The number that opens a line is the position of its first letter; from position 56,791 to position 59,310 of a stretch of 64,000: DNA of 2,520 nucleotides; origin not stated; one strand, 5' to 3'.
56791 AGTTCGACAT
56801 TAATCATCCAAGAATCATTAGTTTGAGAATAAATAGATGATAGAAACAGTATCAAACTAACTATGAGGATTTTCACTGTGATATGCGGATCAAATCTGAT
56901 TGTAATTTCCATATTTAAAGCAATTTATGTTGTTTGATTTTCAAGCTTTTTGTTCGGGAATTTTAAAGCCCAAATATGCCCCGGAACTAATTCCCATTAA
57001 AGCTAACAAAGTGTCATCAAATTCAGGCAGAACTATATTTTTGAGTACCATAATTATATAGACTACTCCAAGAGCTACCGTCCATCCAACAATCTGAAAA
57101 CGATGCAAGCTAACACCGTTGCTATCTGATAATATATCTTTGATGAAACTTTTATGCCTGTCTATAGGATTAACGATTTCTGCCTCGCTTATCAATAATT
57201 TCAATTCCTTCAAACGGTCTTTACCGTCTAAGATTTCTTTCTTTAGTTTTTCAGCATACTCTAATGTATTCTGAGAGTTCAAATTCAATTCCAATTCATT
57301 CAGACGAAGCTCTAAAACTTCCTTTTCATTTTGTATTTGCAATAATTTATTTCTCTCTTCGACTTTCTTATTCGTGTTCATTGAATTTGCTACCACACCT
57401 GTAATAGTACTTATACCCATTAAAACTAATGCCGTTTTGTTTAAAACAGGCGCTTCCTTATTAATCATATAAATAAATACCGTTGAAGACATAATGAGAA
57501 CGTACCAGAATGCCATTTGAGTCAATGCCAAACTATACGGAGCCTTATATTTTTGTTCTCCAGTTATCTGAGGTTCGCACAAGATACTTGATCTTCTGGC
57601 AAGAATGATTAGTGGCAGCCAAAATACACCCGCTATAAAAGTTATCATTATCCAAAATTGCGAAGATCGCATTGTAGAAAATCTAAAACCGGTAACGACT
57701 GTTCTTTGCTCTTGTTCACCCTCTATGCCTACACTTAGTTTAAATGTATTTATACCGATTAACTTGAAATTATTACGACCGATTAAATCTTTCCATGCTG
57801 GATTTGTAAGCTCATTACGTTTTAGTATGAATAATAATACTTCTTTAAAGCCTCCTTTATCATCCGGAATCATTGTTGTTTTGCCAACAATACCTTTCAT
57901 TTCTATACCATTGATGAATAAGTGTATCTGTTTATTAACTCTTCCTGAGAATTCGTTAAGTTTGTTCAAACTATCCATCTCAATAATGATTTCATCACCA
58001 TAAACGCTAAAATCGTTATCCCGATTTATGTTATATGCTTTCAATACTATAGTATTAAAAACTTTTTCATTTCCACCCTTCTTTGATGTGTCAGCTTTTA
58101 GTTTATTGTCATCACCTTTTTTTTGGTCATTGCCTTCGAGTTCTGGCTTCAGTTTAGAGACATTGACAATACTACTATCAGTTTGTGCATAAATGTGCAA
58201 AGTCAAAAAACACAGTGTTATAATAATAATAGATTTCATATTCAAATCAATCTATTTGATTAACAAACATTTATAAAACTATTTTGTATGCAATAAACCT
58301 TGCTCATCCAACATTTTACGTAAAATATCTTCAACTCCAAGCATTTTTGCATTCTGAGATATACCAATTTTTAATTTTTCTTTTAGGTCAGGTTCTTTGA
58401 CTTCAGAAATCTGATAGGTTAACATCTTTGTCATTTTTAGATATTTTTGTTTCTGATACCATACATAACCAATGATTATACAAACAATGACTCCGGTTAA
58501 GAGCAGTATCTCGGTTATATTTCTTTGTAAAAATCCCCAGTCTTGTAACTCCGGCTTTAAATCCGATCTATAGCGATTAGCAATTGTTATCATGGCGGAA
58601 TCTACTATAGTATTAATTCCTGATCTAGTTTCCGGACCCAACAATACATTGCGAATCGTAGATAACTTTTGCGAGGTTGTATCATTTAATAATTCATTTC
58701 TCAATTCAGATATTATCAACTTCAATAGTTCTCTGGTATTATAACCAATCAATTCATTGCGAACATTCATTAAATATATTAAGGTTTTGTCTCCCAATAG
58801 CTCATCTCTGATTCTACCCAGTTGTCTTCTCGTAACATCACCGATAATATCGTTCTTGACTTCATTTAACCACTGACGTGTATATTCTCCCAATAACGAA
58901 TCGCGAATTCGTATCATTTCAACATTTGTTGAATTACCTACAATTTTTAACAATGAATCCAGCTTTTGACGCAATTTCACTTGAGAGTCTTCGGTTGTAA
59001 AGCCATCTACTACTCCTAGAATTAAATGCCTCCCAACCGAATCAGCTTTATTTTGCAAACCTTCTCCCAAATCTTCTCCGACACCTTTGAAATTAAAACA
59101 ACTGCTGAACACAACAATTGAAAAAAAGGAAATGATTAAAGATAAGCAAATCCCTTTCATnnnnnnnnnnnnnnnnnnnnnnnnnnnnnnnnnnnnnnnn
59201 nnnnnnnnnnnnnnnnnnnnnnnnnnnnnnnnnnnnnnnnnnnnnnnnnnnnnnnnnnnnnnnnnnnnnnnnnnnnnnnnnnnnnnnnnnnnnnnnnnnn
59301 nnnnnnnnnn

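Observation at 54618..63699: Candidate undescribed system: tightly coupled 8-gene operon mixing three cytoplasmic enzymes with five envelope or secreted proteins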

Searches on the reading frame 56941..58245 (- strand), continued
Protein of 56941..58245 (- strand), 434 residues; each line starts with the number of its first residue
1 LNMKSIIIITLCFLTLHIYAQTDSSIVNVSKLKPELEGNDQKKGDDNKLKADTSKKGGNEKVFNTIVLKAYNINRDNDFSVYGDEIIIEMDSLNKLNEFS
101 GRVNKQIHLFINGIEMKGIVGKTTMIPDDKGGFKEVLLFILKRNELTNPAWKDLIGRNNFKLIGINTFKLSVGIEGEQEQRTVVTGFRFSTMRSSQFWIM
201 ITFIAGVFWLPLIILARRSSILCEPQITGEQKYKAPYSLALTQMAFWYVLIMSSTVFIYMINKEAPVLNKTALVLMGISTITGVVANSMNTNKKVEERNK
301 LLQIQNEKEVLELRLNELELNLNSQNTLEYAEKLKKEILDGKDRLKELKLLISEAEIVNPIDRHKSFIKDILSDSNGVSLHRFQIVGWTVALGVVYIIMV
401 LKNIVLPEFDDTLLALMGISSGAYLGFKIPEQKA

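Call 60: fold_search(model_id=the predicted structure, library=pdb)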
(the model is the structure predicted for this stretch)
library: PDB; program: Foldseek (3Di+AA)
matches with E <= 10: 576; with E <= 0.001: 0
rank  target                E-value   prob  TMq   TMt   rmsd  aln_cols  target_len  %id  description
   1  9g2r_E                9.8e-02  0.54  0.15  0.26  23.3       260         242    8  Endophilin B1 dimers bound to nanodiscs (released 2024-08-07)
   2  4wpe                  1.2e-01  0.60  0.15  0.22  23.9       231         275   12  Crystal Structure of Hof1p F-BAR domain (released 2014-12-24)
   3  8ftm_B                1.3e-01  0.20  0.14  0.09  35.0       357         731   10  Setx-ssRNA-ADP-SO4 complex (released 2023-10-25)
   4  7dny_B                1.8e-01  0.23  0.15  0.12  16.4       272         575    8  Cryo-EM structure of the human ABCB6 (coproporphyrin III-bound) (released 2022-06-22)
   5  9fur_A                2.1e-01  0.72  0.17  0.14  11.0       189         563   10  MsbA in LMNG inward-facing narrow (released 2025-03-19)
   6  6qv0_B                2.2e-01  0.35  0.19  0.15  19.1       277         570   12  Structure of ATP-bound outward-facing TM287/288 in complex with sybody Sb_TM35 (released 2019-05-29)
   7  8a1g_A                2.4e-01  0.69  0.21  0.38  22.1       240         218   10  Structure of the SNX1-SNX5 complex (released 2023-06-14)
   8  4wpc_B                2.4e-01  0.38  0.17  0.24  23.9       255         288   11  Crystal structure of Rgd1p F-BAR domain in complex with inositol phosphate (released 2014-12-24)
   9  3wme                  2.6e-01  0.57  0.20  0.15   9.6       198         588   10  Crystal structure of an inward-facing eukaryotic ABC multidrug transporter (released 2014-03-19)
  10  6qv0_D                2.6e-01  0.38  0.17  0.13  17.4       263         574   12  Structure of ATP-bound outward-facing TM287/288 in complex with sybody Sb_TM35 (released 2019-05-29)
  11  6ikn_B                3.0e-01  0.28  0.18  0.24  27.1       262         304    8  Crystal structure of the GAS7 F-BAR domain (released 2019-10-16)
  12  3uc2_D                3.1e-01  0.14  0.08  0.22  10.5       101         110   12  Crystal structure of a DUF4426 family protein (PA0388) from Pseudomonas aeruginosa PAO1 at 2.09 A resolution (released 2011-11-23)
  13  3uc2_A                3.3e-01  0.14  0.08  0.20  10.1       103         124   13  Crystal structure of a DUF4426 family protein (PA0388) from Pseudomonas aeruginosa PAO1 at 2.09 A resolution (released 2011-11-23)
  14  8dmo_A                3.5e-01  0.47  0.17  0.13  13.0       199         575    8  Structure of open, inward-facing MsbA from E. coli (released 2022-12-14)
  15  6bl6_A                3.5e-01  0.25  0.16  0.13  17.3       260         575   10  Crystallization of lipid A transporter MsbA from Salmonella typhimurium (released 2019-01-09)
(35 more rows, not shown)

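Call 79: find_related_loci(query=A2, collection=viral_contigs, flank=8000)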
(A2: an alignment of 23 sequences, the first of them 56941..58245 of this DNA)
Query A2 (434 aa) in viral_contigs; peptide patterns used: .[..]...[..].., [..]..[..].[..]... (x = any residue, [..] = any of these).
20 stretches matched a pattern, but none encodes a relative of the query by tblastn (E <= 1e-3).

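Call 90: find_encoding_contigs(protein=P0239, flank=8000, max_places=1)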
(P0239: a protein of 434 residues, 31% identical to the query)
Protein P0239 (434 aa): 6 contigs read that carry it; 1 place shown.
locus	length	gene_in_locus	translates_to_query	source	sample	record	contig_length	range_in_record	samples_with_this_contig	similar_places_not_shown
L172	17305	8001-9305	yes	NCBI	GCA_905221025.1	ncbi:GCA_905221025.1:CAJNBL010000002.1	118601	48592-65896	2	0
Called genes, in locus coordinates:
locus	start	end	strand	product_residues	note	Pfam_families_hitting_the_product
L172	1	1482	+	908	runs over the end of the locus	PF01411:tRNA-synt_2c, PF07973:tRNA_SAD, PF02272:DHHA1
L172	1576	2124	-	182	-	PF03843:Slp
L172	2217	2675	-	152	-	PF03843:Slp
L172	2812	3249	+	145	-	PF14347:DUF4399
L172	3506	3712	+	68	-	-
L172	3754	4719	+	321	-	PF07992:Pyr_redox_2, PF12831:FAD_oxidored (faint), PF13738:Pyr_redox_3, PF00070:Pyr_redox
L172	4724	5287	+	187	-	PF01713:Smr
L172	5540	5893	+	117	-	PF04358:DsrC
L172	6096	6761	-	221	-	PF02861:Clp_N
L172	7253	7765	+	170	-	PF09351:DUF1993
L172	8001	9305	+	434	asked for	-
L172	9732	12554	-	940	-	PF00690:Cation_ATPase_N, PF00122:E1-E2_ATPase, PF00702:Hydrolase, PF13246:Cation_ATPase, PF08282:Hydrolase_3 (faint), PF00689:Cation_ATPase_C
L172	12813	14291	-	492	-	PF01464:SLT, PF01476:LysM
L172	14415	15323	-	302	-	PF03193:RsgA_GTPase (weak), PF01926:MMR_HSR1, PF02421:FeoB_N (weak)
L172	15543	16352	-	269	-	PF02900:LigB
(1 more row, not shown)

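Call 95: search_protein_families(library=pfam, proteins=[L102:5913-6272:+, L102:9098-9589:+, L102:9782-10642:+, L102:10813-11820:+, L155:3642-4643:+], max_evalue=0.01)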
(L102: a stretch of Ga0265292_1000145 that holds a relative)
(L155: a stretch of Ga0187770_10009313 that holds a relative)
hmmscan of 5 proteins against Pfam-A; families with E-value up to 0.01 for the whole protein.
L102:5913-6272:+ (120 aa): 0 families

L102:9098-9589:+ (164 aa): 0 families

L102:9782-10642:+ (287 aa): 0 families

L102:10813-11820:+ (336 aa): 4 families
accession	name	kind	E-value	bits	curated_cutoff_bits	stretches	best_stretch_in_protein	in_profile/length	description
PF04124.18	Dor1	-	5.6e-06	25.9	23.3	1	98-180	56-138/339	Dor1-like family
PF04791.21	LMBR1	-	0.0017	17.7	31.9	1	5-197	138-251/510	LMBR1-like membrane protein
PF14559.12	TPR_19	-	0.0024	18.6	25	0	159-209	2-52/68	Tetratricopeptide repeat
PF00515.34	TPR_1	-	0.0034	17.6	27.8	0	162-181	15-34/34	Tetratricopeptide repeat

L155:3642-4643:+ (334 aa): 0 families

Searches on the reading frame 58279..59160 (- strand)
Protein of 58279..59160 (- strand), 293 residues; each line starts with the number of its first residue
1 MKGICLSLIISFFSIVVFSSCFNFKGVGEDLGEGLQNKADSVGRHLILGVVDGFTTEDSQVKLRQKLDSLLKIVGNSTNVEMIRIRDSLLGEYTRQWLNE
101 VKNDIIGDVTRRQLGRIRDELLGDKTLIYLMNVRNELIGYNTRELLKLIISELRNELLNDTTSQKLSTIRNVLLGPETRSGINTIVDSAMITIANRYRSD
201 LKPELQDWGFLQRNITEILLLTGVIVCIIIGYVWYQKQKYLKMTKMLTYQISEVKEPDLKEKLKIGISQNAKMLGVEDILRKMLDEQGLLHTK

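Call 3: search_protein_families(library=pfam, proteins=[window:58279-59160:-], max_evalue=0.01)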
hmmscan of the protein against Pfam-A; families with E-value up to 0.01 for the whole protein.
window:58279-59160:- (293 aa): 1 family
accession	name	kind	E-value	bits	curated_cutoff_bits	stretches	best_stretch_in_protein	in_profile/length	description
PF02398.22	Corona_7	-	0.006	17.5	27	0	181-236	37-95/101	Coronavirus protein 7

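Call 4: search_protein_families(library=padloc, proteins=[window:58279-59160:-], max_evalue=0.01)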
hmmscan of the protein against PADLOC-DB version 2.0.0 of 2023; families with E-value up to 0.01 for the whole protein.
window:58279-59160:- (293 aa): 0 families

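Call 6: search_protein_families(library=ncbifam, proteins=[window:58279-59160:-], max_evalue=0.01)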
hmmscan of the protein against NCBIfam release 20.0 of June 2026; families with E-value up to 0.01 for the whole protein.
window:58279-59160:- (293 aa): 0 families

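Call 7: search_protein_families(library=phrogs, proteins=[window:58279-59160:-], max_evalue=0.01)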
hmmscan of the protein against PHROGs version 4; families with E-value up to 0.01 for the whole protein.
window:58279-59160:- (293 aa): 0 families
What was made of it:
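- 58279..59160 (-): g4: bitopic lipoprotein-like protein. It has a signal ending in Cys21, five to six 16-residue helical repeats, a TM helix at 215-233 and a roughly 60-aa tail. No family (calls 3, 6, 7).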

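Call 92: search_solved_structures(query=window:58279-59160:-, max_evalue=1)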
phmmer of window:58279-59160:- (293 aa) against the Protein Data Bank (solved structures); distinct sequences matched with E-value up to 1: 3.
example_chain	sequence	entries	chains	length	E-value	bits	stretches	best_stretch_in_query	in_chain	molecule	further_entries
1m9i_A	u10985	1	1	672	0.00079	21.9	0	67-117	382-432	Annexin VI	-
1avc_A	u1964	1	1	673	0.022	17.2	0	67-118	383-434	ANNEXIN VI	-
4mdu_A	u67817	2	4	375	0.35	13.2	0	57-119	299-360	Annexin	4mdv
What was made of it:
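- Tried and rejected: The weak annexin-repeat similarity of g4 (E 8e-4, with no stretch passing on its own, call 92) is treated as spurious.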
